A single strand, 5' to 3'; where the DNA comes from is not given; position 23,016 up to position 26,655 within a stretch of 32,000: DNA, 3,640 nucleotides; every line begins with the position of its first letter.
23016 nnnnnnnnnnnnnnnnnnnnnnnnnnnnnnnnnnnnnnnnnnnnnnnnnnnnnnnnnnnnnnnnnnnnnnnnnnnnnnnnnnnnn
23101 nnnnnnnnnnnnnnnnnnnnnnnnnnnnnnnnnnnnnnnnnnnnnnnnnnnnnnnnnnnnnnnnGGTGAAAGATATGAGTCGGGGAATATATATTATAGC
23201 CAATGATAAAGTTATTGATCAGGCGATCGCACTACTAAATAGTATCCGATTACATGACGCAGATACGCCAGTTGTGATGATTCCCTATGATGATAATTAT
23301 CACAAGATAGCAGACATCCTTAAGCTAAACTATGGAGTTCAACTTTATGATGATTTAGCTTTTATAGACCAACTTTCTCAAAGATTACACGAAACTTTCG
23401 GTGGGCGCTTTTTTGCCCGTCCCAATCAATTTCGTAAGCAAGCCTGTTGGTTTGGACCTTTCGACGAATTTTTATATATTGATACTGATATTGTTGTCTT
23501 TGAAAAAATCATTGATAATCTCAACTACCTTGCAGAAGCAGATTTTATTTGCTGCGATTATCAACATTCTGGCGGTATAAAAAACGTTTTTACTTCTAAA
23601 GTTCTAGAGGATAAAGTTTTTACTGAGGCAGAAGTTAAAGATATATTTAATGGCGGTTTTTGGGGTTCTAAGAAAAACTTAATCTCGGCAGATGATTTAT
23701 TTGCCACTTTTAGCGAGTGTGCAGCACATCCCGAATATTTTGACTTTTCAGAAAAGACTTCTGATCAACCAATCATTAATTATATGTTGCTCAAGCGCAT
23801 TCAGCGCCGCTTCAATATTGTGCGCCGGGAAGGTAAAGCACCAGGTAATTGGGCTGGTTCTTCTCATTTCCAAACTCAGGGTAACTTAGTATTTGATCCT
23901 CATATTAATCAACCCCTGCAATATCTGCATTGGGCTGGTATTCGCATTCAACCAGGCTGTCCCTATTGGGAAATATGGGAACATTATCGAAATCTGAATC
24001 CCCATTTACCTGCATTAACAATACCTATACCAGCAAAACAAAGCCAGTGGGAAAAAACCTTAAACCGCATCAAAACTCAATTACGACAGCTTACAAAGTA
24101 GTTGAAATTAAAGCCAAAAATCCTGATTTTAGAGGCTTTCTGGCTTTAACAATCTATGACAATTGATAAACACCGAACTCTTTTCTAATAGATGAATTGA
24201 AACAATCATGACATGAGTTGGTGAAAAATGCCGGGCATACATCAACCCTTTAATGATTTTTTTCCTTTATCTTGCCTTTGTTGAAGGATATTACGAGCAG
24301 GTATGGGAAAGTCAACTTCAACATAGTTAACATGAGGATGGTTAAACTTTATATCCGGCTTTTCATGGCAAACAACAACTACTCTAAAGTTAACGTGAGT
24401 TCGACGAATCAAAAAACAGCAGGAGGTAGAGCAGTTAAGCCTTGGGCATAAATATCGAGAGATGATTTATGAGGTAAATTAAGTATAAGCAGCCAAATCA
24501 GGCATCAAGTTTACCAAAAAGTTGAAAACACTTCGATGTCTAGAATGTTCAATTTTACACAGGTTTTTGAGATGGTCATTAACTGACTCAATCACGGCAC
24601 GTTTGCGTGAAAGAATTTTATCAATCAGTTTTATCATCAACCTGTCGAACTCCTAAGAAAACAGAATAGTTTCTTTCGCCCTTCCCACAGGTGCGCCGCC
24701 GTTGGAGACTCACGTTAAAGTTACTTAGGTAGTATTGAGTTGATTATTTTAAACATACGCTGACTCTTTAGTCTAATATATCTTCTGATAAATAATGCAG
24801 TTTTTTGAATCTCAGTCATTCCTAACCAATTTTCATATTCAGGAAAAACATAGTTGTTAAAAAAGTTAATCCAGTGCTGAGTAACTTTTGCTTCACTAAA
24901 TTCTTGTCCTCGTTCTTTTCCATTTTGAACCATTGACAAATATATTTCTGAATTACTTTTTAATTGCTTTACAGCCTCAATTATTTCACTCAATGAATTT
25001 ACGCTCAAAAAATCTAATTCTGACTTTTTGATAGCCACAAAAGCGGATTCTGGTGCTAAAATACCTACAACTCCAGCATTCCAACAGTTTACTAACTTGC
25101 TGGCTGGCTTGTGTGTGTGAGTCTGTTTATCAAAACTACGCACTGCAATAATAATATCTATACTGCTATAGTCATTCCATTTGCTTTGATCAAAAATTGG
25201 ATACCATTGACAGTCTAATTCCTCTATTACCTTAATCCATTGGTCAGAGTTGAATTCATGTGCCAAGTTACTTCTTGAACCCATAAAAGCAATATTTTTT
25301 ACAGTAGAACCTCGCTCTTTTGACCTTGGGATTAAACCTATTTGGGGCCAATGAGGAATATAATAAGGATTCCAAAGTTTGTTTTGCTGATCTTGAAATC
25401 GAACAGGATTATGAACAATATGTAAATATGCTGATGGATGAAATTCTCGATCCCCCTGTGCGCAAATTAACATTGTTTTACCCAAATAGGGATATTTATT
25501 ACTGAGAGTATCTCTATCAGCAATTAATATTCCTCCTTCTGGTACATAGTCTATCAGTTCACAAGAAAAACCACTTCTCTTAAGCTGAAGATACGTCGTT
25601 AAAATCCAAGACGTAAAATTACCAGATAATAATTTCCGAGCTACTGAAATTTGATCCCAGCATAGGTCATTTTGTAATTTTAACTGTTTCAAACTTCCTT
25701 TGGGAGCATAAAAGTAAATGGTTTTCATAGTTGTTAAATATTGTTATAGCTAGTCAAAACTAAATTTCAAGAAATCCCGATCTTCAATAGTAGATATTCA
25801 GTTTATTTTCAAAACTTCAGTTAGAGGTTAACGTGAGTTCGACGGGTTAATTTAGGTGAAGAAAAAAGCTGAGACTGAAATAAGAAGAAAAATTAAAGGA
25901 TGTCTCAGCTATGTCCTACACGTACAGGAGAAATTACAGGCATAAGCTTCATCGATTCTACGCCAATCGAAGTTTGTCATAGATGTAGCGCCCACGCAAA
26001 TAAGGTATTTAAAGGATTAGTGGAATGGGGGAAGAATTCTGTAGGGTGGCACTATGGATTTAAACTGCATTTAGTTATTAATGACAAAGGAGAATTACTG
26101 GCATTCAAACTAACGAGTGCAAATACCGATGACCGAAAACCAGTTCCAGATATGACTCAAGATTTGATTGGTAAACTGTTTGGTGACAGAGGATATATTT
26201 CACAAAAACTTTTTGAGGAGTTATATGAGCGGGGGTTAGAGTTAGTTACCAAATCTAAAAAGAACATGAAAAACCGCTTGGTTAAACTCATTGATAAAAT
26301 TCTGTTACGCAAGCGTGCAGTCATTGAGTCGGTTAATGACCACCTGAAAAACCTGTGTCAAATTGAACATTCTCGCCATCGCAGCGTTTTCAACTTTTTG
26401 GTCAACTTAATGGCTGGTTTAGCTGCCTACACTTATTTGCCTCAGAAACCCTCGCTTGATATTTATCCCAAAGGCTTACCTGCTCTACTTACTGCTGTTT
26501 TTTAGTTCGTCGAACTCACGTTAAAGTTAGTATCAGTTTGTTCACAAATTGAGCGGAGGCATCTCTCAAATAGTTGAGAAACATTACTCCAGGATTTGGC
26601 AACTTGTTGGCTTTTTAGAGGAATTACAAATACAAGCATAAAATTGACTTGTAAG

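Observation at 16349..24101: Six-gene GT/ABC operon with no initiating transferase, flippase, polymerase or sugar-activation genes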

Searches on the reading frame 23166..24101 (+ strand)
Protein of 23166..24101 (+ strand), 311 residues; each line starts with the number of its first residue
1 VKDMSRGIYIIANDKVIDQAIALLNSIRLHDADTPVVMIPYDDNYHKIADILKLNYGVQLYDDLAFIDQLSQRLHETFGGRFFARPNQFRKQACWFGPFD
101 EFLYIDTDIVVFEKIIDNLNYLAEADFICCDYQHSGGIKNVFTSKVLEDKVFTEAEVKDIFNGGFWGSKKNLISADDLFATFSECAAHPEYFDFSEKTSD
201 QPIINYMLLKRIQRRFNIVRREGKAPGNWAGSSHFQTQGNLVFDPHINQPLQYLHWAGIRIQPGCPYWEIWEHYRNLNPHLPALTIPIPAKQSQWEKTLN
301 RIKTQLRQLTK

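Call 3: search_protein_families(library=pfam, proteins=[window:23166-24101:+], max_evalue=0.01)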
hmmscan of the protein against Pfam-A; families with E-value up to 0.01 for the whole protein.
window:23166-24101:+ (311 aa): 1 family
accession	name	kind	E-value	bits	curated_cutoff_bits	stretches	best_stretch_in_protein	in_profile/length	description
PF11051.14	Mannosyl_trans3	-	5.4e-05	23.1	22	1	5-115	1-109/273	Mannosyltransferase putative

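Call 4: search_protein_families(library=ncbifam, proteins=[window:23166-24101:+], max_evalue=0.01)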
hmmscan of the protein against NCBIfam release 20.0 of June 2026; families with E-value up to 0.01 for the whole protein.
window:23166-24101:+ (311 aa): 1 family
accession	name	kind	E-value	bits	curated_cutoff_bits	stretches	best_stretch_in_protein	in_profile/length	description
NF045582.1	Npun_R2823_gen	subfamily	3.2e-101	338.8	250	1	6-278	1-296/299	Npun_R2821/Npun_R2822 family protein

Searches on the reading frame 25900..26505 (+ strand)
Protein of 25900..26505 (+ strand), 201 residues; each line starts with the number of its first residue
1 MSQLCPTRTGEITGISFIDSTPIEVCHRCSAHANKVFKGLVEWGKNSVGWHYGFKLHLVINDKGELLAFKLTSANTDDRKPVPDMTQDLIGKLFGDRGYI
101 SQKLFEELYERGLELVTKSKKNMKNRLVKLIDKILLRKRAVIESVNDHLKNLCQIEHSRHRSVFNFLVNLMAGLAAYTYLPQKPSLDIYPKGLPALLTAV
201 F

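Call 5: search_protein_families(library=ncbifam, proteins=[window:25900-26505:+], max_evalue=0.001)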
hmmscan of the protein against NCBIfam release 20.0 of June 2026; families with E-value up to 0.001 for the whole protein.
window:25900-26505:+ (201 aa): 6 families
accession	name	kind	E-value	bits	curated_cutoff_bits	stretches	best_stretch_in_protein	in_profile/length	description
NF033520.1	transpos_IS982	equivalog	3.9e-61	206.7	130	1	5-179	63-241/243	IS982 family transposase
NF033580.1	transpos_IS5_3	equivalog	1.3e-12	47.8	110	1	15-166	91-245/258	IS5 family transposase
NF033581.1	transpos_IS5_4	equivalog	3.3e-12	46.3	140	1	42-175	143-282/285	IS5 family transposase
NF033592.1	transpos_IS4_1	equivalog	2.1e-08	33.7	115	1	17-126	110-213/332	IS4 family transposase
NF033551.1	transpos_IS1182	equivalog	3e-07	29.7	270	1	49-122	263-344/488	IS1182 family transposase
NF033579.1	transpos_IS5_2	equivalog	1.1e-05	25.1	140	1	54-145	140-254/289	IS5 family transposase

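Call 6: search_protein_families(library=pfam, proteins=[window:25900-26505:+], max_evalue=0.001)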
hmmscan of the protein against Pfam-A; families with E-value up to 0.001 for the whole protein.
window:25900-26505:+ (201 aa): 2 families
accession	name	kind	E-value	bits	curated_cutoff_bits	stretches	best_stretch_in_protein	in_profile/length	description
PF13612.12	DDE_Tnp_1_3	-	8.7e-72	240.6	27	1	10-163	2-155/155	Transposase DDE domain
PF01609.27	DDE_Tnp_1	-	3e-25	89.6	23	1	15-178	6-199/200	Transposase DDE domain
